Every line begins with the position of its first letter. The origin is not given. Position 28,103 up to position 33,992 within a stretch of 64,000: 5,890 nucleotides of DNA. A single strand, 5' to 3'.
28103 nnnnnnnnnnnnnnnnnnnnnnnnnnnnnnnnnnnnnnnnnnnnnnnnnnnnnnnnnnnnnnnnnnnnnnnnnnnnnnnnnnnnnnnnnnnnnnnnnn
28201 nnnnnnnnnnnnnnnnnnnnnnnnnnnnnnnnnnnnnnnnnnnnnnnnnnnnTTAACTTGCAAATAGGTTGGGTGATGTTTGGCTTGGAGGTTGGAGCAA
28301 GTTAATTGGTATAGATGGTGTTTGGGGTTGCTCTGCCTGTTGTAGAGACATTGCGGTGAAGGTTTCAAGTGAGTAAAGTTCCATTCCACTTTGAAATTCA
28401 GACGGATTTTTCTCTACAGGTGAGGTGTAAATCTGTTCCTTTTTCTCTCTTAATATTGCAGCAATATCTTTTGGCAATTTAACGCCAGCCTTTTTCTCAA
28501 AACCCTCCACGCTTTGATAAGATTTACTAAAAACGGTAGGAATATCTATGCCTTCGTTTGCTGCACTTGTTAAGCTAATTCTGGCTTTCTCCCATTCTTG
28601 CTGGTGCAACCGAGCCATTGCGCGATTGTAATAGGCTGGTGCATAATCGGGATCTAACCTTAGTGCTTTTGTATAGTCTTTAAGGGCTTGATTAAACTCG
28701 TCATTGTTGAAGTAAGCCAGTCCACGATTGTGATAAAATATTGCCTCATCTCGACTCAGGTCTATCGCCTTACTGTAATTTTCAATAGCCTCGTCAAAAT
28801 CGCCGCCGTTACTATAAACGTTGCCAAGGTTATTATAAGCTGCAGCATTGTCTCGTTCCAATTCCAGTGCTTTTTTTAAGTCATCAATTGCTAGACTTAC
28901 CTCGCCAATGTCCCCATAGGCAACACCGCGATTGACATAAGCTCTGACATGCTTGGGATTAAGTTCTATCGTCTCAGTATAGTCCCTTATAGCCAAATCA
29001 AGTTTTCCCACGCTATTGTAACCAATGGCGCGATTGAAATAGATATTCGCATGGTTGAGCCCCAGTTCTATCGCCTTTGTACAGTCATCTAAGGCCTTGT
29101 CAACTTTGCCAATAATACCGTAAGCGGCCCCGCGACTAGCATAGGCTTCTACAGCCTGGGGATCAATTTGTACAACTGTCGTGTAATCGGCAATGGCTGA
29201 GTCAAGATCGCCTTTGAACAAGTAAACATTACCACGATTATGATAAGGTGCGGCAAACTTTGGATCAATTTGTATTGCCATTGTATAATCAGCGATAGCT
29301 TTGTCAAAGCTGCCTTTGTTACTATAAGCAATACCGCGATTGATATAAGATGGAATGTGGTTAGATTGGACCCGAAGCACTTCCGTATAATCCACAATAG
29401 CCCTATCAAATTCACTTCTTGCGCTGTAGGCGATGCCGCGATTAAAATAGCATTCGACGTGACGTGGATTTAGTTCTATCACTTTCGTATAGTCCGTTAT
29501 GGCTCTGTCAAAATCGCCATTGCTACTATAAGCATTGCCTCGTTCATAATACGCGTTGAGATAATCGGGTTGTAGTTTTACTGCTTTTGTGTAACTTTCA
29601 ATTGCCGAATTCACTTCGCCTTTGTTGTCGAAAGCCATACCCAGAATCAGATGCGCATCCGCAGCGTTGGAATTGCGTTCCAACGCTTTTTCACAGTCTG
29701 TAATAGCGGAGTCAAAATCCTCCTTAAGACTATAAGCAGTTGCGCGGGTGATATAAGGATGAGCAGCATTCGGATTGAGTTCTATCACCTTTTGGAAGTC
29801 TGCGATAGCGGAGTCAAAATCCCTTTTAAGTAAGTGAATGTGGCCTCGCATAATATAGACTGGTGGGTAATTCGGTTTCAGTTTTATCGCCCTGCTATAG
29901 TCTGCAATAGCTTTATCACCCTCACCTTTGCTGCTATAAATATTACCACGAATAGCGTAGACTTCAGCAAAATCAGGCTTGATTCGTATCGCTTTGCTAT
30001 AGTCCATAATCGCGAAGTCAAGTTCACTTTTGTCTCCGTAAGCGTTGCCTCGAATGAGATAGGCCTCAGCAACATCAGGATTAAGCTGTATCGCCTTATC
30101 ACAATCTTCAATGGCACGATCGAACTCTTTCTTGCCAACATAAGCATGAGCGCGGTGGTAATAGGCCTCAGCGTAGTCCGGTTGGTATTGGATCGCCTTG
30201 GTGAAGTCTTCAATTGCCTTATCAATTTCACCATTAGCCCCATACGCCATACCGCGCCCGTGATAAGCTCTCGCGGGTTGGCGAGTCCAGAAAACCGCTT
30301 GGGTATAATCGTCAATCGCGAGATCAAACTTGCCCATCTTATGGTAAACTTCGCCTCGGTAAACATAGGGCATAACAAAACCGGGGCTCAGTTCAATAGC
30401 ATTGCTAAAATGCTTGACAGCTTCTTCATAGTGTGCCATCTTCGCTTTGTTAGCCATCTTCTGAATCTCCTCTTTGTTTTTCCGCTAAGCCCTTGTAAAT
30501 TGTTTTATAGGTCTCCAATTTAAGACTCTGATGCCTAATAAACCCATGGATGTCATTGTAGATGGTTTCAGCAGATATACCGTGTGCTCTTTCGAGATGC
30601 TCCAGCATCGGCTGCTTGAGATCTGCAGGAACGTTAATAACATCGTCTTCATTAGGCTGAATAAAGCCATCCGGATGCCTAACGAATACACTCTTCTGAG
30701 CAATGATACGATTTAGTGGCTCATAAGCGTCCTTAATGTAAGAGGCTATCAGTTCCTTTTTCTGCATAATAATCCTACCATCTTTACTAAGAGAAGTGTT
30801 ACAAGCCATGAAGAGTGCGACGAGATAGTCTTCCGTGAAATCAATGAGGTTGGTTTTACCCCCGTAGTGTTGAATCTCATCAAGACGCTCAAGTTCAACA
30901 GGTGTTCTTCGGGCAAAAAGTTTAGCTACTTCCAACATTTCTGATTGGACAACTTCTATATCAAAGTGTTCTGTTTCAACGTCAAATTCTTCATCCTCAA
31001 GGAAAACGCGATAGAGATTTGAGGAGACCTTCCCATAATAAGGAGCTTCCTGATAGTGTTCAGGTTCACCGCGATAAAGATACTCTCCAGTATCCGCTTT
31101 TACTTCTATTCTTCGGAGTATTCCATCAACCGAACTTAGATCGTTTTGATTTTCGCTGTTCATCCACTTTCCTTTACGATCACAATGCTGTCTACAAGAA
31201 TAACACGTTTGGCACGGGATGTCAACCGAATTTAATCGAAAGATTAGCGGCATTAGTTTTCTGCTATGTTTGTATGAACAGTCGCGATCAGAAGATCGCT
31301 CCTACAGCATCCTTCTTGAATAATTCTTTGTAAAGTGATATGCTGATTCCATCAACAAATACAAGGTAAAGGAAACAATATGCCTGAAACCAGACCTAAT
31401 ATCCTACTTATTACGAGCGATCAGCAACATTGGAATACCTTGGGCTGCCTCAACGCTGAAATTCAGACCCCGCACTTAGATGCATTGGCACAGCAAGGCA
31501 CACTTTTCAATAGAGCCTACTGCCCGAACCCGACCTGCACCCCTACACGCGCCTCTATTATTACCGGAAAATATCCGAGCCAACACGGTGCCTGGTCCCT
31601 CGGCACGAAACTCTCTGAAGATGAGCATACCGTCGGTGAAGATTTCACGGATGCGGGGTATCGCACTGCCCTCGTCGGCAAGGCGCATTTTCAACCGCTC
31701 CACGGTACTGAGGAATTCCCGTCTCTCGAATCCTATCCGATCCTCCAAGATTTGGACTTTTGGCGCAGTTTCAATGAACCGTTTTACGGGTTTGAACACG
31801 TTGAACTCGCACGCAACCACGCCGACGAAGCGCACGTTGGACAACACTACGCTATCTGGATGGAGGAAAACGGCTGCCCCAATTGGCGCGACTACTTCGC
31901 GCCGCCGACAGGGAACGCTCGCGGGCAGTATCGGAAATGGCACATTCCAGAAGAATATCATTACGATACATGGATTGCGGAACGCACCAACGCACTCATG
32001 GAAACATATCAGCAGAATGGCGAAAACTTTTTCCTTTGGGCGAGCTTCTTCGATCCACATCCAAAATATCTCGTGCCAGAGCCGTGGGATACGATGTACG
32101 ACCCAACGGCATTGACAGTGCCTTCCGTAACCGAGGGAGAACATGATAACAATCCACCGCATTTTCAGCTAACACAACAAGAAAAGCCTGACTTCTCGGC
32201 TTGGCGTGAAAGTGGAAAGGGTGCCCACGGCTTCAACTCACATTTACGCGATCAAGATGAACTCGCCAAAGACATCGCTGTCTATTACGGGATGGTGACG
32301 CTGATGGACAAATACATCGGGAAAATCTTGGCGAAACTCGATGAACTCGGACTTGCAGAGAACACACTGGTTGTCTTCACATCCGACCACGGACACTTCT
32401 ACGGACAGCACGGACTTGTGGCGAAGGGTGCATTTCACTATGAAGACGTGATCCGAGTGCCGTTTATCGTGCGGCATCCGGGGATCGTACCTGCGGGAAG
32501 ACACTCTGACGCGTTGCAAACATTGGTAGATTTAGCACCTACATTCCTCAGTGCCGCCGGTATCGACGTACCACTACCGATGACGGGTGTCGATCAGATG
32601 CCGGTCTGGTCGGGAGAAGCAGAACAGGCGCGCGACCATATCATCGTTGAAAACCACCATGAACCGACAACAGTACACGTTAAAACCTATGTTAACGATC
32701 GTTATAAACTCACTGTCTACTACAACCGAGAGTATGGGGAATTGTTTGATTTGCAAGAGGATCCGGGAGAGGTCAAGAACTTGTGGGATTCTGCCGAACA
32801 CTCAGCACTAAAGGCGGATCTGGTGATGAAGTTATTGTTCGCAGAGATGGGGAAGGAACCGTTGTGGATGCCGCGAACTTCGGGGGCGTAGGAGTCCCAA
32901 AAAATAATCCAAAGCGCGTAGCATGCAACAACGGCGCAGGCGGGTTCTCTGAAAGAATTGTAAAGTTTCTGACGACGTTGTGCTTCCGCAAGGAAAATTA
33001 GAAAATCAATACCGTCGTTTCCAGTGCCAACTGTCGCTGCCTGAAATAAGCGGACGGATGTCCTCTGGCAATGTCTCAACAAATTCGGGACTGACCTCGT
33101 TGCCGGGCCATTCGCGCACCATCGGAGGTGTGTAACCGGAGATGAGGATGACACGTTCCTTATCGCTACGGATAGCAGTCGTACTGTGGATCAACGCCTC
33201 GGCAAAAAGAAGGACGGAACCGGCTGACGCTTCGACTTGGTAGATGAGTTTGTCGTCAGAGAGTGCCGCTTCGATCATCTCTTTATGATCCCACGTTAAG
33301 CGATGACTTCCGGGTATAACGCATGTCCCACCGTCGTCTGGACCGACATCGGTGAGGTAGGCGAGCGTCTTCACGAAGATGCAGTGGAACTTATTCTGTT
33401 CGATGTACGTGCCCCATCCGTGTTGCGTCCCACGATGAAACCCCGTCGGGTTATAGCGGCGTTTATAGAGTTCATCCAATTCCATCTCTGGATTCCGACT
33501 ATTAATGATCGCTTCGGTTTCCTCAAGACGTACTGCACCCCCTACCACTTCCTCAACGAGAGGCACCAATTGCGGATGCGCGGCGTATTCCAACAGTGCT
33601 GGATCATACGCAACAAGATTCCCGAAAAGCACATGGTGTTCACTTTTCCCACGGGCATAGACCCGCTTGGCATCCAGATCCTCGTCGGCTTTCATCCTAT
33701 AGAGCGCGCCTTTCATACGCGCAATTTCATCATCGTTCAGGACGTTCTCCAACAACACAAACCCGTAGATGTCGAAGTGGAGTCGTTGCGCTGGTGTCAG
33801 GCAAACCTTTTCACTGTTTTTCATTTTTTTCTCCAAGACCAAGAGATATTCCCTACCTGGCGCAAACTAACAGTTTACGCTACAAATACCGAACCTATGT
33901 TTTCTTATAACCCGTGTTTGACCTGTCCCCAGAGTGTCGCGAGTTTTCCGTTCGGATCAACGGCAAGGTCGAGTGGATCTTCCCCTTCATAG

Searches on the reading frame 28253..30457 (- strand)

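Call 80: search_protein_families(library=pfam, proteins=[window:28253-30457:-], max_evalue=0.00001)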
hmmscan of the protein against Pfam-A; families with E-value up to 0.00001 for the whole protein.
window:28253-30457:- (734 aa): 30 families (the best 25 are shown)
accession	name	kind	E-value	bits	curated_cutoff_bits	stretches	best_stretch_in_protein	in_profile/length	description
PF00515.34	TPR_1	-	3e-161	517.9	27.8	11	301-333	2-34/34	Tetratricopeptide repeat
PF13414.12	TPR_11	-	2.8e-118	385.8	26.8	10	552-585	8-41/42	TPR repeat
PF07719.23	TPR_2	-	3.5e-118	376.6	27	5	573-605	2-34/34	Tetratricopeptide repeat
PF13181.12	TPR_8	-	1.3e-106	340.2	25.7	4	301-333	2-34/34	Tetratricopeptide repeat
PF13431.12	TPR_17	-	2e-93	299.4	24.4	2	528-559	3-34/34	Tetratricopeptide repeat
PF13432.12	TPR_16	-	1.5e-66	220.7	32.7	4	68-128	3-63/65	Tetratricopeptide repeat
PF13424.12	TPR_12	-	1.9e-52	175.8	30.1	0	300-363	3-74/77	Tetratricopeptide repeat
PF13371.12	TPR_9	-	2.2e-45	153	35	0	206-272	3-69/73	Tetratricopeptide repeat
PF14559.12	TPR_19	-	1.2e-44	150.9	25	1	74-132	3-61/68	Tetratricopeptide repeat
PF13428.12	TPR_14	-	1.9e-41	136.6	23.5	0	301-341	2-42/44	Tetratricopeptide repeat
PF13174.12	TPR_6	-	3.4e-31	106.2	26.3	0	302-332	2-32/33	Tetratricopeptide repeat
PF25575.1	TPR_BSK1_C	-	8.5e-29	100.3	42.2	1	553-612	57-117/118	Serine/threonine-protein kinase BSK1-like, TPR repeats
PF13374.12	TPR_10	-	1.4e-21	76.2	27.5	0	538-569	2-33/42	Tetratricopeptide repeat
PF13176.12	TPR_7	-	3.6e-20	70.7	27.9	0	540-571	1-32/36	Tetratricopeptide repeat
PF25063.1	ARM_TT21_C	-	2.8e-18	67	35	0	73-230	32-196/209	Tetratricopeptide repeat protein 21 C-terminal ARM domain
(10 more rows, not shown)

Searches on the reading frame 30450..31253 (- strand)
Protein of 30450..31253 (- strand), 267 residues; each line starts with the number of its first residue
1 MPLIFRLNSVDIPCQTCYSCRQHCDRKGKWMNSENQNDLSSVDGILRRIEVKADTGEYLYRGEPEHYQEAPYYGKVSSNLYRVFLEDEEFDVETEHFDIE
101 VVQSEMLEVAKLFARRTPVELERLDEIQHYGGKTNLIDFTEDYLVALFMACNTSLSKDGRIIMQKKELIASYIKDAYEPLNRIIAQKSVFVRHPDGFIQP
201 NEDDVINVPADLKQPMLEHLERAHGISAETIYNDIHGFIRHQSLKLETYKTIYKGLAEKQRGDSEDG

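Call 80: search_protein_families(library=pfam, proteins=[window:30450-31253:-], max_evalue=0.00001)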
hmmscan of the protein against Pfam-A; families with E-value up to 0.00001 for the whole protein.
window:30450-31253:- (267 aa): 1 family
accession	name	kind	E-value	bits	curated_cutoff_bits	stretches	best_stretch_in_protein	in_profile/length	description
PF08867.16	FRG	-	2.1e-09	38.6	25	1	57-157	2-92/94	FRG domain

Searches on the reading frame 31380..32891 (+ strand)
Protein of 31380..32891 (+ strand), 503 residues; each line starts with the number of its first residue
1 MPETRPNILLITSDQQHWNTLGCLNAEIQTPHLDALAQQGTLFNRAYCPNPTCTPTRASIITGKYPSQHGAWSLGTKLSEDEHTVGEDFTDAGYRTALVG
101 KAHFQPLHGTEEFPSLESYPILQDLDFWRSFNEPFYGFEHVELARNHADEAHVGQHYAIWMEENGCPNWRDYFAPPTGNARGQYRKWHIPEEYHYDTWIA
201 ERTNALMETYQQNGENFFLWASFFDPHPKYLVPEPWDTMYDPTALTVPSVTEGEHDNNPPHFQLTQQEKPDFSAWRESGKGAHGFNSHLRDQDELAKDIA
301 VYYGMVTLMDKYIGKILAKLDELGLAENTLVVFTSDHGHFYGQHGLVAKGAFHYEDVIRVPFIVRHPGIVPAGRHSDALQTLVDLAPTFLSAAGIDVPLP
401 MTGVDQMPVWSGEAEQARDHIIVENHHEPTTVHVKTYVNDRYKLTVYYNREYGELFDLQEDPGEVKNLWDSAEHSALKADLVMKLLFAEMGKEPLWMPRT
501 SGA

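Call 80: search_protein_families(library=pfam, proteins=[window:31380-32891:+], max_evalue=0.00001)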
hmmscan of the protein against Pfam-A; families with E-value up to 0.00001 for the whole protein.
window:31380-32891:+ (503 aa): 4 families
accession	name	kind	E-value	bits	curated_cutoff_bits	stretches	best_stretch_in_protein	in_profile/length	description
PF00884.28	Sulfatase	-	3.4e-52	178.1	25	1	6-395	1-301/301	Sulfatase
PF16347.10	SGSH_C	-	1.4e-25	90.7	29.3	1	342-485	1-148/154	N-sulphoglucosamine sulphohydrolase, C-terminal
PF01663.27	Phosphodiest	-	3.9e-15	56.7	23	1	9-70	2-61/342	Type I phosphodiesterase / nucleotide pyrophosphatase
PF02995.22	DUF229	-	3.5e-06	26.4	25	1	302-351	306-355/496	Protein of unknown function (DUF229)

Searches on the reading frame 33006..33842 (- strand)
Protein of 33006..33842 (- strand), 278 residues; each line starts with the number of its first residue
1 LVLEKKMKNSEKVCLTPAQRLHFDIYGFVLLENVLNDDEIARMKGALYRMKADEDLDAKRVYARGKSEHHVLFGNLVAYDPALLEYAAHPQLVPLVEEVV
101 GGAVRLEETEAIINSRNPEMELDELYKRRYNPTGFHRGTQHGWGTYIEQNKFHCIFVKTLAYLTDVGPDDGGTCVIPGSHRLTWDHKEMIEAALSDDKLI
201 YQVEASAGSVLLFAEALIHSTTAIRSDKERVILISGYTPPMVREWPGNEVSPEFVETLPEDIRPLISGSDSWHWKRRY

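Call 80: search_protein_families(library=pfam, proteins=[window:33006-33842:-], max_evalue=0.00001)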
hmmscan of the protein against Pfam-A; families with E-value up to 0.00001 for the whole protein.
window:33006-33842:- (278 aa): 1 family
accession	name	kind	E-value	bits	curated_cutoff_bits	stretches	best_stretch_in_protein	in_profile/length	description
PF05721.19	PhyH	-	2.3e-17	64.4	22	1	24-230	2-211/213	Phytanoyl-CoA dioxygenase (PhyH)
